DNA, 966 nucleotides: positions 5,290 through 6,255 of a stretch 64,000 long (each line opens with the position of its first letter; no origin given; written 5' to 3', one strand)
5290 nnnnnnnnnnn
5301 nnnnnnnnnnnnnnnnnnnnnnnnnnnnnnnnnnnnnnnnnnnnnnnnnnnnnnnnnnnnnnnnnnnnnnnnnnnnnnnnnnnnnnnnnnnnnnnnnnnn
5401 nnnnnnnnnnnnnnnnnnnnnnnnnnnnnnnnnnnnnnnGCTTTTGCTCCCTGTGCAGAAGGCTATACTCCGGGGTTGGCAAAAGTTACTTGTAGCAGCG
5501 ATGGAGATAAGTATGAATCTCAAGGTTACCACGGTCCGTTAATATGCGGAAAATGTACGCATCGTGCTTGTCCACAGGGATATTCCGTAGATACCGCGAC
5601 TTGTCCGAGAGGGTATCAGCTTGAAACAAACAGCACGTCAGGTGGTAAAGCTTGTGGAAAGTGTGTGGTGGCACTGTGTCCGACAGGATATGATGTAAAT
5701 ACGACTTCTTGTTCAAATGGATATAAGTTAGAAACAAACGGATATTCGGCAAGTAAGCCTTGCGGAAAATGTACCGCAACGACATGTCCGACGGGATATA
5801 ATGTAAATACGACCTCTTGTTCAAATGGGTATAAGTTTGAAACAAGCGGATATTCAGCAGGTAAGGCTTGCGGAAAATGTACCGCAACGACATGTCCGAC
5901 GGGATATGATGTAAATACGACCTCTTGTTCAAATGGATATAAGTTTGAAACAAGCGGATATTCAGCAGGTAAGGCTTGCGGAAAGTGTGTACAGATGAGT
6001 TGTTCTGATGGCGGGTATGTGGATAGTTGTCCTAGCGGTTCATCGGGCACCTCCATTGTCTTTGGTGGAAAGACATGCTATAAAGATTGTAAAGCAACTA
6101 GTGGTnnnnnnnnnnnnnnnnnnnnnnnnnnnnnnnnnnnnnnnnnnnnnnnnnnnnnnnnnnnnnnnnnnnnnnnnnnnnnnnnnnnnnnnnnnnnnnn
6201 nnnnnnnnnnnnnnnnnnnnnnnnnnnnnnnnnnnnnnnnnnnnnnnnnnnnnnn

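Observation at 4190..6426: Paralogous pair of secreted cysteine-rich tandem-repeat proteins (copy 1 of 2)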

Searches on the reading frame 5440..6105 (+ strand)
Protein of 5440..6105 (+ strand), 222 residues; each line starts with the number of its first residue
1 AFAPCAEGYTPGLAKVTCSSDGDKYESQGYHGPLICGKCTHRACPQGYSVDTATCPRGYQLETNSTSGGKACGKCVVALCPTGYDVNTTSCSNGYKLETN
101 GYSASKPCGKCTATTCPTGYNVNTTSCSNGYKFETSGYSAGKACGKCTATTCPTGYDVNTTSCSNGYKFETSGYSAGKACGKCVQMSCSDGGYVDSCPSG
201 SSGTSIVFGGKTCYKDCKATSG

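Call 50: predict_structure(alignment_id=A4)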
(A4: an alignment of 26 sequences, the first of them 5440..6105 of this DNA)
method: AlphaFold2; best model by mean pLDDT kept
length: 222 residues; sequences in the alignment: 26
mean_pLDDT: 90.3   pTM: 0.58
mean pLDDT of the five models: 90.3, 90.2, 90.1, 88.9, 88.6
residues with pLDDT >= 90: 142; 70-90: 69; 50-70: 11; < 50: 0
segments of 3 or more residues with pLDDT < 50: none
pLDDT, mean of each block of 10 residues (from residue 1): 80 73 78 84 87 93 87 94 96 96 96 97 96 97 97 96 92 96 92 89 88 88 62
secondary structure, 60 per line:
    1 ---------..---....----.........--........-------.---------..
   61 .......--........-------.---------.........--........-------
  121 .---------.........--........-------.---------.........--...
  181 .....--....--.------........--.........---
elements in order: H15-18 E23-31 E34-41 E59-67 E70-77 E95-103 E106-113 E131-139 E142-149 E167-175 E178-185 H188-191 E201-208 E211-219

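Call 52: fold_search(model_id=the predicted structure, library=pdb)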
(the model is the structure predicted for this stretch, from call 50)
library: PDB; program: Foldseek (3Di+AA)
matches with E <= 10: 53; with E <= 0.001: 0
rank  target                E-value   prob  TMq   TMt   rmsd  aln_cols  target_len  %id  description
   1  8jj0_E                8.6e-01  0.03  0.10  0.10  31.3       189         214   14  Cryo-EM structure of GluN1-2A NMDAR in complex with human Fab5F6 in one fab bind conformation (released 2024-06-05)
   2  2hev_R                1.1e+00  0.04  0.11  0.15  20.3       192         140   14  Crystal structure of the complex between OX40L and OX40 (released 2006-08-29)
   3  3cgu_A                1.6e+00  0.02  0.09  0.09  31.1       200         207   12  Crystal Structure of unliganded Argos (released 2008-05-20)
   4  7e57_C                2.1e+00  0.04  0.10  0.18  21.4       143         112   18  Crystal structure of murine GITR-GITRL complex (released 2021-09-29)
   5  6b0e_B                2.2e+00  0.01  0.10  0.10  33.4       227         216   12  Crystal structure of Pfs25 in complex with the transmission blocking antibody 1260 (released 2017-11-15)
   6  8d9z_B                2.5e+00  0.01  0.09  0.09  34.9       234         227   10  Crystal structure of Cobra alpha-neurotoxin in complex with Centi-LNX-D09 antibody (released 2023-06-14)
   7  8hc2_H                3.6e+00  0.01  0.10  0.11  34.7       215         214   12  SARS-CoV-2 Omicron BA.1 spike trimer (6P) in complex with 1 YB9-258 Fab (1 RBD up) (released 2023-01-25)
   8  6p3s_I                3.8e+00  0.01  0.10  0.10  29.2       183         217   14  Crystal structure of human Fab H5.28 in complex with influenza A H5N1 Vietnam hemagglutinin head domain (released 2020-05-27)
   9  9xqd_1                3.8e+00  0.01  0.09  0.07  40.0       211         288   10  The structure of outer peripheral region in the phage phiKZ baseplate complex (released 2026-02-11)
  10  2r69_L                3.8e+00  0.01  0.08  0.08  29.8       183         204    8  Crystal structure of Fab 1A1D-2 complexed with E-DIII of Dengue virus at 3.8 angstrom resolution (released 2007-12-25)
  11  7k66_B                4.4e+00  0.01  0.09  0.09  35.5       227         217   12  Structure of Blood Coagulation Factor VIII in Complex with an Anti-C1 Domain Pathogenic Antibody Inhibitor (released 2020-10-14)
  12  3tcl_A                4.6e+00  0.01  0.10  0.10  31.8       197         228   13  Crystal Structure of HIV-1 Neutralizing Antibody CH04 (released 2011-11-30)
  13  5d1q_B                4.9e+00  0.01  0.10  0.10  30.3       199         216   12  IsdB NEAT2 bound by clone D2-06 (released 2016-08-10)
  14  7v63_B                5.2e+00  0.01  0.07  0.09  26.9       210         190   14  Structure of dimeric uPAR at low pH (released 2021-12-22)
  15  5xcc_A                5.4e+00  0.01  0.09  0.05  23.4       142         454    8  X-ray structure of Clostridium perfringens pili protein CppA (released 2018-02-28)
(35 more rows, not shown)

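Call 93: search_protein_families(library=pfam, proteins=[window:5440-6105:+], max_evalue=10)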
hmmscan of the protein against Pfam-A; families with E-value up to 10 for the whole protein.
window:5440-6105:+ (222 aa): 2 families
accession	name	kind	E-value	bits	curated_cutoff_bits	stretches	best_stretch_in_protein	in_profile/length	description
PF02822.19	Antistasin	-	3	8.9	21.2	1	38-56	5-22/26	Antistasin family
PF01353.27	GFP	-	4.8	7.6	22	1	126-194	9-54/169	Green fluorescent protein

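Call 114: search_solved_structures(query=A4, max_evalue=1)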
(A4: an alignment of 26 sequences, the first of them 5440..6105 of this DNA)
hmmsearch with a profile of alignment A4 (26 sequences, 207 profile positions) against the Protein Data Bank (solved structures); distinct sequences matched with E-value up to 1: 1.
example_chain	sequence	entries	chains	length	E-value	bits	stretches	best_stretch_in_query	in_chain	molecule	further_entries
2eqg_A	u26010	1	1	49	0.29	13.9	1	100-138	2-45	Tumor necrosis factor, alpha-induced protein 3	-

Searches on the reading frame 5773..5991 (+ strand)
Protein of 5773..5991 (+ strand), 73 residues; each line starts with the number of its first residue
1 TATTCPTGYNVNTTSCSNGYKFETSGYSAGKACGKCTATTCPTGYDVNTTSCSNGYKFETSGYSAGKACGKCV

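Call 28: find_homologous_proteins(query=A2, max_evalue=0.001)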
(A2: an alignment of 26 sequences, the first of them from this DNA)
Query A2 (26 sequences): 391 candidates shared short words with the query, none scored E <= 0.001.

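Call 38: find_related_loci(query=A3, collection=genome_contigs, flank=6000)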
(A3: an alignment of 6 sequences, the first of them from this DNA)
Query A3 (73 aa) in genome_contigs; peptide patterns used: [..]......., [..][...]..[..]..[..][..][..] (x = any residue, [..] = any of these).
160 stretches matched a pattern; 10 encode a relative of the query (tblastn E <= 1e-3); 10 distinct loci.
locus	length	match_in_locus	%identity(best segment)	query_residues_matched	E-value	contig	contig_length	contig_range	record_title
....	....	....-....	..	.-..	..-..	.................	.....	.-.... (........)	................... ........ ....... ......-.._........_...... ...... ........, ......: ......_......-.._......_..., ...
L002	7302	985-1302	62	5-73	1e-22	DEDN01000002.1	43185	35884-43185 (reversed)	MAG TPA_asm: Alphaproteobacteria bacterium UBA2903 UBA2903_contig_2809, whole genome shotgun sequence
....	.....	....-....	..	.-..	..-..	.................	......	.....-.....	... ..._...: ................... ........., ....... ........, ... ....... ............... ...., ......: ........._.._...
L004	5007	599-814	57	2-73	4e-21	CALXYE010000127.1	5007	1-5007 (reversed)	MAG: uncultured Alphaproteobacteria bacterium isolate E04__bin108 genome assembly, contig: E04__k127_5051525, whole geno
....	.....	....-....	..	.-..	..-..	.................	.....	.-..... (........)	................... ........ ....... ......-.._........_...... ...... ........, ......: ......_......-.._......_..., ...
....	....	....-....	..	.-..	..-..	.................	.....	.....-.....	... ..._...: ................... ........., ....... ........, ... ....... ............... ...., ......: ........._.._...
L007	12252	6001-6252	55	1-72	2e-16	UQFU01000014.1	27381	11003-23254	uncultured Alphaproteobacteria bacterium isolate UMGS241 genome assembly, contig: NODE_694_length_27381_cov_5.482581, wh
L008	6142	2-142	62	27-73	1e-13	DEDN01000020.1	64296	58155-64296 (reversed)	MAG TPA_asm: Alphaproteobacteria bacterium UBA2903 UBA2903_contig_8418, whole genome shotgun sequence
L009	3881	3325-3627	49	1-73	7e-14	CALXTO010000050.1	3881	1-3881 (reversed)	MAG: uncultured Alphaproteobacteria bacterium isolate BRZ_CT__bin33 genome assembly, contig: BRZ_CT__NODE_27458_length_3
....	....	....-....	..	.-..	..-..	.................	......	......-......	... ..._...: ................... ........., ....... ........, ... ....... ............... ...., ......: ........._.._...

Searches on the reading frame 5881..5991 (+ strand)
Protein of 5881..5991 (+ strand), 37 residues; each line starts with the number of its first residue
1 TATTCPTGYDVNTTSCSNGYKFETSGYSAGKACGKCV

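Call 21: search_solved_structures(query=A1, max_evalue=10, show_alignments=3)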
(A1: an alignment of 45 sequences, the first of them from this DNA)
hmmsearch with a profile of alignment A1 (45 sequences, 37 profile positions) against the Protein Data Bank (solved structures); distinct sequences matched with E-value up to 10: 1.
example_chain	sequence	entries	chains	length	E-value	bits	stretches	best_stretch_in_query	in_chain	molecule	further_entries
2o6x_A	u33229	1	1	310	3.9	10.9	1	7-27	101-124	Secreted cathepsin L 1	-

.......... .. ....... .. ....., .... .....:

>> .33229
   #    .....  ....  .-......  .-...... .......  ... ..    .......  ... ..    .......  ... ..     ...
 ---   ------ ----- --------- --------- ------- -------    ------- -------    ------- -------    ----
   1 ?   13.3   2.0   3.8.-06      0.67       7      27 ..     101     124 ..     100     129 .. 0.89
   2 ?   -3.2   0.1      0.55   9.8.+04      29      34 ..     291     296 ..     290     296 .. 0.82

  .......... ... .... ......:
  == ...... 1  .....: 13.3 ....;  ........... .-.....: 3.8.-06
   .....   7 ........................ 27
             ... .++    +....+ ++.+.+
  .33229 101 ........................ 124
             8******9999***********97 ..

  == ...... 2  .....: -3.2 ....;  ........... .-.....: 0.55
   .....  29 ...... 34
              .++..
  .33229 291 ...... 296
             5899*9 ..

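Call 31: search_protein_representatives(alignment_id=A1)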
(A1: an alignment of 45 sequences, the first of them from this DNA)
Query: 45 sequences, 37 profile positions. Proteins with E-value up to 0.001 (for the whole library): 157; up to 1e-10: 70; up to 1e-30: 9. The best 150 are listed.
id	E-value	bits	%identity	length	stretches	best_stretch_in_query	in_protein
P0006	8.0e-71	249.9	-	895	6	2-37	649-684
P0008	6.1e-69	243.9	-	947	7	3-37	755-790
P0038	9.3e-69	243.3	-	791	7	2-37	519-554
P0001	1.2e-55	201.3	-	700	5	2-37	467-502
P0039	2.7e-53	193.8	-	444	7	2-37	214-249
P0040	5.3e-50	183.3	-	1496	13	3-37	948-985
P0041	6.0e-38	144.7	-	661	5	3-37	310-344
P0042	1.2e-32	127.7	-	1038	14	3-36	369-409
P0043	1.2e-32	127.7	-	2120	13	1-36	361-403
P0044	2.8e-30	120.2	-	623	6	1-37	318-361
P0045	1.1e-29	118.3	-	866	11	2-37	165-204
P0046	9.9e-29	115.2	-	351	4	1-37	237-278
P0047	7.7e-27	109.2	-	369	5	3-37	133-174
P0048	7.9e-27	109.1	-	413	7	2-37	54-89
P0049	8.8e-27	109.0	-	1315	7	3-37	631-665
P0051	1.9e-26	107.9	-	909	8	1-37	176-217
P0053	2.6e-26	107.5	-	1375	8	2-36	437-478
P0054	7.0e-26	106.1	-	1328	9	2-37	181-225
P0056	2.4e-25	104.4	-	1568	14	2-37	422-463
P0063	1.3e-20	89.2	-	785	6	2-37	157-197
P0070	8.0e-20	86.7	-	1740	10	2-37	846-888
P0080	6.3e-16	74.2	-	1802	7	2-36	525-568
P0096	2.5e-12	62.7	-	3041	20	1-37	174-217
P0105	1.2e-10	57.3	-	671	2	1-37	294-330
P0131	8.2e-08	48.3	-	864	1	2-37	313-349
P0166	2.4e-05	40.4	-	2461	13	1-37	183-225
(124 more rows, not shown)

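Call 34: search_protein_families(library=pfam, proteins=[P0043, P0096, P0040, P0054, P0051, P0063], max_evalue=0.01)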
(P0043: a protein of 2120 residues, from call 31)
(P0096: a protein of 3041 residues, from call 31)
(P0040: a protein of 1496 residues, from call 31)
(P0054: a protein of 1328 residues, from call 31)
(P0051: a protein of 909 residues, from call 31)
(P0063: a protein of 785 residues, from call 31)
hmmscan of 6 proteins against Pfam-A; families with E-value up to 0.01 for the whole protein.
P0043 (2120 aa): 1 family
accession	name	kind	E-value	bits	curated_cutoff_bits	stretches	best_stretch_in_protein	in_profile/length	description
PF03797.25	Autotransporter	-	3.5e-17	63.5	26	1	1864-2101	10-255/255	Autotransporter beta-domain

P0096 (3041 aa): 0 families

P0040 (1496 aa): 0 families

P0054 (1328 aa): 0 families

P0051 (909 aa): 0 families

P0063 (785 aa): 0 families

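Call 35: list_cluster_members(proteins=[P0040, P0043, P0045, P0054, P0096, P0051, P0063, P0044, P0038, P0105])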
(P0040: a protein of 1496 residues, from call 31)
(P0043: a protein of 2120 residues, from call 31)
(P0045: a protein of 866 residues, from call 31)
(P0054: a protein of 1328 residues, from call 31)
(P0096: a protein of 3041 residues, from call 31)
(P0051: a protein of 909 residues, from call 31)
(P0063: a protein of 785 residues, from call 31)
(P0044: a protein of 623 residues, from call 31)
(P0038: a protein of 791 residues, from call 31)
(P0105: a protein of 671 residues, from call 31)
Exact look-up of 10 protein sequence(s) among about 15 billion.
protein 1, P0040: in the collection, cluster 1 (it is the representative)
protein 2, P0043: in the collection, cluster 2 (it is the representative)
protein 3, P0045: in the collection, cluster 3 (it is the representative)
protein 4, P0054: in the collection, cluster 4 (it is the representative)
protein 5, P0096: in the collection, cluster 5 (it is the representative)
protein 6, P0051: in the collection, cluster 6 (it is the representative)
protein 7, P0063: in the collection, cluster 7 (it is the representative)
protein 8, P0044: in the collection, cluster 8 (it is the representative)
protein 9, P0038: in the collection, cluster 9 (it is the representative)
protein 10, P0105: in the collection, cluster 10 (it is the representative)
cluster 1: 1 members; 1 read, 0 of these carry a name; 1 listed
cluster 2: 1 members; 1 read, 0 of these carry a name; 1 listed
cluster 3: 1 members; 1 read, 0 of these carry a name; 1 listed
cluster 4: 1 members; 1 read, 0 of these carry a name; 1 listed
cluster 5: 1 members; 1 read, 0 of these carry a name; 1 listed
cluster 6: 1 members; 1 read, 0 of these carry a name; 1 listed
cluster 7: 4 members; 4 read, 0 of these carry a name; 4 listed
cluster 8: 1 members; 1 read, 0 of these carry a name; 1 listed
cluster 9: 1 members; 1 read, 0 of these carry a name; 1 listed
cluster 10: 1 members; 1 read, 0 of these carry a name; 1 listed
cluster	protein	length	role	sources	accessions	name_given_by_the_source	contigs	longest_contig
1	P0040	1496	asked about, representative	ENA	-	-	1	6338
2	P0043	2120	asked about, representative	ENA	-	-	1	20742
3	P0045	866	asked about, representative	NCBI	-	-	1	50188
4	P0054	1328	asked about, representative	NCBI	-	-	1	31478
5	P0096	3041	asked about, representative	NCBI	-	-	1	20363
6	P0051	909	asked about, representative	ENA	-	-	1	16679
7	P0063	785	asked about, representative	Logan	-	-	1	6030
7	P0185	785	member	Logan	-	-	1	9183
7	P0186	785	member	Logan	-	-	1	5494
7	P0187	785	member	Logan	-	-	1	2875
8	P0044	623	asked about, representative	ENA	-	-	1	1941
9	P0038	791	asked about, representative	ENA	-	-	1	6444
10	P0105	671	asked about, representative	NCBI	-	-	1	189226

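Call 46: find_encoding_contigs(protein=P0105, flank=6000, max_places=2)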
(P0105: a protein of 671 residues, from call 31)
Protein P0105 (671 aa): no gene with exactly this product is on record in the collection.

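Call 79: search_protein_families(library=pfam, proteins=[P0056, P0070, P0080, P0053, P0042, P0166], max_evalue=0.001)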
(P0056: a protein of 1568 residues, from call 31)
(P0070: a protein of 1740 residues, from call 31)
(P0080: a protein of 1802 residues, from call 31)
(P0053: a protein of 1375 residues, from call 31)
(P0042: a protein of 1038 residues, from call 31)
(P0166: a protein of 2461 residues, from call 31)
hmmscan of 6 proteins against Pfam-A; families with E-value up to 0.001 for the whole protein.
P0056 (1568 aa): 0 families

P0070 (1740 aa): 1 family
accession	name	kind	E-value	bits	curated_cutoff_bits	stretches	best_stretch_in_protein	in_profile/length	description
PF03797.25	Autotransporter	-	3.6e-13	50.3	26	1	1485-1721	12-255/255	Autotransporter beta-domain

P0080 (1802 aa): 1 family
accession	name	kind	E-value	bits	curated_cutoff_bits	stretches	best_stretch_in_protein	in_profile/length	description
PF03797.25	Autotransporter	-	1.2e-18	68.2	26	1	1551-1782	11-254/255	Autotransporter beta-domain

P0053 (1375 aa): 1 family
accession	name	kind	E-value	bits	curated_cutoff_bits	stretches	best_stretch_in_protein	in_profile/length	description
PF03797.25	Autotransporter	-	3.1e-17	63.6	26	1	1087-1328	17-255/255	Autotransporter beta-domain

P0042 (1038 aa): 1 family
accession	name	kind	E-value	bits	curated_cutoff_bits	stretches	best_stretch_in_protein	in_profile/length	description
PF04385.20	FAINT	-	1.3e-05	25.5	20.7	0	241-266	31-56/78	Domain of unknown function, DUF529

P0166 (2461 aa): 1 family
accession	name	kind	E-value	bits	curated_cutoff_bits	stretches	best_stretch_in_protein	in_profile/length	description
PF03797.25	Autotransporter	-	1.7e-15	57.9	26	1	2215-2442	21-255/255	Autotransporter beta-domain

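Call 89: search_protein_families(library=pfam, alignment_id=A8, max_evalue=0.001)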
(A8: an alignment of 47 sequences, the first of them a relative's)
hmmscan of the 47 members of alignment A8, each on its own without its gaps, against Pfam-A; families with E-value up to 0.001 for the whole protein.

A. member 1, P0173 (2907 aa): 0 families

B. families by the number of members that match (of 47 scanned): 3 families
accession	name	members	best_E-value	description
PF07699.19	Ephrin_rec_like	1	5.6e-30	Tyrosine-protein kinase ephrin type A/B receptor-like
PF12662.13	cEGF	1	1.2e-05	Complement Clr-like EGF-like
PF20585.4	Pectate_lyase_5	1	0.00013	Putative pectate lyase-like adhesive domain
